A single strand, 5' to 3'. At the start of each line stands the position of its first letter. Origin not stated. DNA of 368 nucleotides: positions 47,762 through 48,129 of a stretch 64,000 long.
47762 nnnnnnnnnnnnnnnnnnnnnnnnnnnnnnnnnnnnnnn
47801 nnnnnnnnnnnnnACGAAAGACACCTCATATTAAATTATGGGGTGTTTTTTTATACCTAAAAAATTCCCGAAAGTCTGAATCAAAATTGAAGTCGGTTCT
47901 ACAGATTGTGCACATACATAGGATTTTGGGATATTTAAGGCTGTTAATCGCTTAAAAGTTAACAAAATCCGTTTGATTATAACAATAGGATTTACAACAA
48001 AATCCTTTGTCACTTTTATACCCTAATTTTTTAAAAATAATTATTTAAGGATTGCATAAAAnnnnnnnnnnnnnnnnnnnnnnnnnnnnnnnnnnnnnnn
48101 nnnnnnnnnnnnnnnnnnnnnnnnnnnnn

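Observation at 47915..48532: HUH-motif small ORF preceded by an array of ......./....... 7-mers (possible ori-like or operator module)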

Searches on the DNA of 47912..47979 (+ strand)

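Call 88: build_rna_model(alignment_id=A3, structure=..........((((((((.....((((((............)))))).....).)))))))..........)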
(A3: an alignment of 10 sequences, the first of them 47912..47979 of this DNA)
Model R1 built from alignment A3 (10 sequences, 71 columns); structure: as given.
model positions 68; base pairs 14; branch points 0; effective number of sequences 6.39; information 0.826 bits per position. Calibrated on 0.2 Mb of random sequence (short: E-values are rough).
structure used (alignment columns):
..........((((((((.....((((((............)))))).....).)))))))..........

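Call 89: search_with_rna_model(model_id=R1, sources=[window, L001, L005, L008, L009, L010, L011, L012, L013, L014, L015, L016, L017, L018, L019, L020, L021, L022, L023, L024, L025, L026, L027, L028, L029, L030, L031, L032, L033, L034, L035, L036, L037, L038, L039, L040, L041, L042, L043, L044, L045, L046, L047, L048, L049, L052, L053, L054, L055, L056, L057, L058, L059, L060, L061, L062, L063, L064, L065, L066, L067, L068, L069, L070, L071, L072, L073, L074, L075, L076], max_evalue=1)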
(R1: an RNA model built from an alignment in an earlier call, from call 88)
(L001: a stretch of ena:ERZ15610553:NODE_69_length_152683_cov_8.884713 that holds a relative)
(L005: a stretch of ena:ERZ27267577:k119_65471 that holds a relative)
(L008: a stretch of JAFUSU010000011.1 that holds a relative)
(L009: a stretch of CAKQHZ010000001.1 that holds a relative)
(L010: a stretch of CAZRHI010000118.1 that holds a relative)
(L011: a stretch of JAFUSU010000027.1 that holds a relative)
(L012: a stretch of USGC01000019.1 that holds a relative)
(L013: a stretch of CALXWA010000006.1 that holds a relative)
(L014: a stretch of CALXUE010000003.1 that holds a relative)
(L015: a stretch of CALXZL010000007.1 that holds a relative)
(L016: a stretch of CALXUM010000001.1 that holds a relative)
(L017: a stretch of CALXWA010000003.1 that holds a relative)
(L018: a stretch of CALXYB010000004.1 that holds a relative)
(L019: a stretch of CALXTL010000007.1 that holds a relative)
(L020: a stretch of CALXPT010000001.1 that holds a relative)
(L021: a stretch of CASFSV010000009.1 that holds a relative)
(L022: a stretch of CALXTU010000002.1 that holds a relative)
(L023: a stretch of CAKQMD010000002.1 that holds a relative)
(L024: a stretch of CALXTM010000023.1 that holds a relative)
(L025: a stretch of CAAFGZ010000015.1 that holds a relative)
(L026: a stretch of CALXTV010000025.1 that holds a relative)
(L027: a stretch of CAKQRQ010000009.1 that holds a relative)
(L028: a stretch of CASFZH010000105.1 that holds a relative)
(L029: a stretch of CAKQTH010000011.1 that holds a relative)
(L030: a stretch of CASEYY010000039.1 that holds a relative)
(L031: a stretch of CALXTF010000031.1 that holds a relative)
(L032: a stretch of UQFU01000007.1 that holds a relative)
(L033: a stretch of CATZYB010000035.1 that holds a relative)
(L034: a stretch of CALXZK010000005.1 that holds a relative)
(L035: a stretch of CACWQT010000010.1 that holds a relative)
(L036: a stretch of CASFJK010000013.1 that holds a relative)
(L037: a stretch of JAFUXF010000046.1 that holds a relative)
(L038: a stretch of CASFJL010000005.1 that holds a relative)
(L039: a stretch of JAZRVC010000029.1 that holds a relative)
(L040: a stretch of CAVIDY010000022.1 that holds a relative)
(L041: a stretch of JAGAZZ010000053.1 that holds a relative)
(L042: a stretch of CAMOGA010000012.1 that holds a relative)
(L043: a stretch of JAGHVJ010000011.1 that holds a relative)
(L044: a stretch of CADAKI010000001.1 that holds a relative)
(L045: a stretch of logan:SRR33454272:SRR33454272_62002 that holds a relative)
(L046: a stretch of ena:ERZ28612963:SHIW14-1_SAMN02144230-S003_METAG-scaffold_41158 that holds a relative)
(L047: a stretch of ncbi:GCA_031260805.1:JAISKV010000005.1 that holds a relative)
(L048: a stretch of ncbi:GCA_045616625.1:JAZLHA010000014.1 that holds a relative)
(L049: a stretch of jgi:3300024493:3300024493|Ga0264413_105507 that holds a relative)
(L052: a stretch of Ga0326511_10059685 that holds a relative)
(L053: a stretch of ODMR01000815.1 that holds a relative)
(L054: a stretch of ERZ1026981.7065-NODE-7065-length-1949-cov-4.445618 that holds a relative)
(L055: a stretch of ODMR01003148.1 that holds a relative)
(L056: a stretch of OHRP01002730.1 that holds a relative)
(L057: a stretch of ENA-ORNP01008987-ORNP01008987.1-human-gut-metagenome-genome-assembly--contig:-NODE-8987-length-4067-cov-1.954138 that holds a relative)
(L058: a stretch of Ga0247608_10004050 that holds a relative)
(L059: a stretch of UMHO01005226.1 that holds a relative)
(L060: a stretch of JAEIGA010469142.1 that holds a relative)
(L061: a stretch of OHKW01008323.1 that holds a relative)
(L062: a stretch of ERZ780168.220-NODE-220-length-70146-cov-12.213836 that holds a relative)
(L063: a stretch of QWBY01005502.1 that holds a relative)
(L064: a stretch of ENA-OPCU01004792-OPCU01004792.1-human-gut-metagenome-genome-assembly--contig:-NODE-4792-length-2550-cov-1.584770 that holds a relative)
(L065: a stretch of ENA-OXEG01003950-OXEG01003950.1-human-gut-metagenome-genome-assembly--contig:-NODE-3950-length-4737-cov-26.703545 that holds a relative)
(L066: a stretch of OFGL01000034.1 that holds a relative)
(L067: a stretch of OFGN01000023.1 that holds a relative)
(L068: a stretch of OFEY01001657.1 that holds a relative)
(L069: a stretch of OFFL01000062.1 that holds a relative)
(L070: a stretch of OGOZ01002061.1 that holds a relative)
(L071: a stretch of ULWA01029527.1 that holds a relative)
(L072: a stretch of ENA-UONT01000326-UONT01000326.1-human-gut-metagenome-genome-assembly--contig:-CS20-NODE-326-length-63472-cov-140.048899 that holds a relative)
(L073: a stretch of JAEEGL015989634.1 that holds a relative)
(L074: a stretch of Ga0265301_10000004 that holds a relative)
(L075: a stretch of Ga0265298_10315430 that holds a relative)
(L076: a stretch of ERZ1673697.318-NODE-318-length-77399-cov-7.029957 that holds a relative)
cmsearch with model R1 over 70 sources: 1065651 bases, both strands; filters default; matches with E-value up to 1: 15.
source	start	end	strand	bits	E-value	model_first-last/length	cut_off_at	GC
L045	3447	3515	+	79.9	1.1e-14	1-68/68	no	0.29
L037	8553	8620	+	77.3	4.4e-14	1-68/68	no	0.4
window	47912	47980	+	77.2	4.6e-14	1-68/68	no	0.29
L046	5021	5089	+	77.2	4.6e-14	1-68/68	no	0.29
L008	9839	9906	+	74.8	1.7e-13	1-68/68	no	0.46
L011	9808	9875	+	74.3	2.1e-13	1-68/68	no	0.44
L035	9361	9427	+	69.2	3.3e-12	1-68/68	no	0.3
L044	9773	9840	+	66.5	1.4e-11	1-68/68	no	0.34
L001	9861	9928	+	63.3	7.2e-11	1-68/68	no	0.28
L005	9854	9921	+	62.8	9.5e-11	1-68/68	no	0.26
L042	9770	9838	+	61.2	2.3e-10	1-68/68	no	0.36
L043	9755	9823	+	61.2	2.3e-10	1-68/68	no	0.36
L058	9689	9753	+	38.7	3.6e-05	1-68/68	no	0.31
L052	1528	1596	+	26.7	0.02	1-68/68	no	0.25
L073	1136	1194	-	20.5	0.54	1-68/68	no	0.25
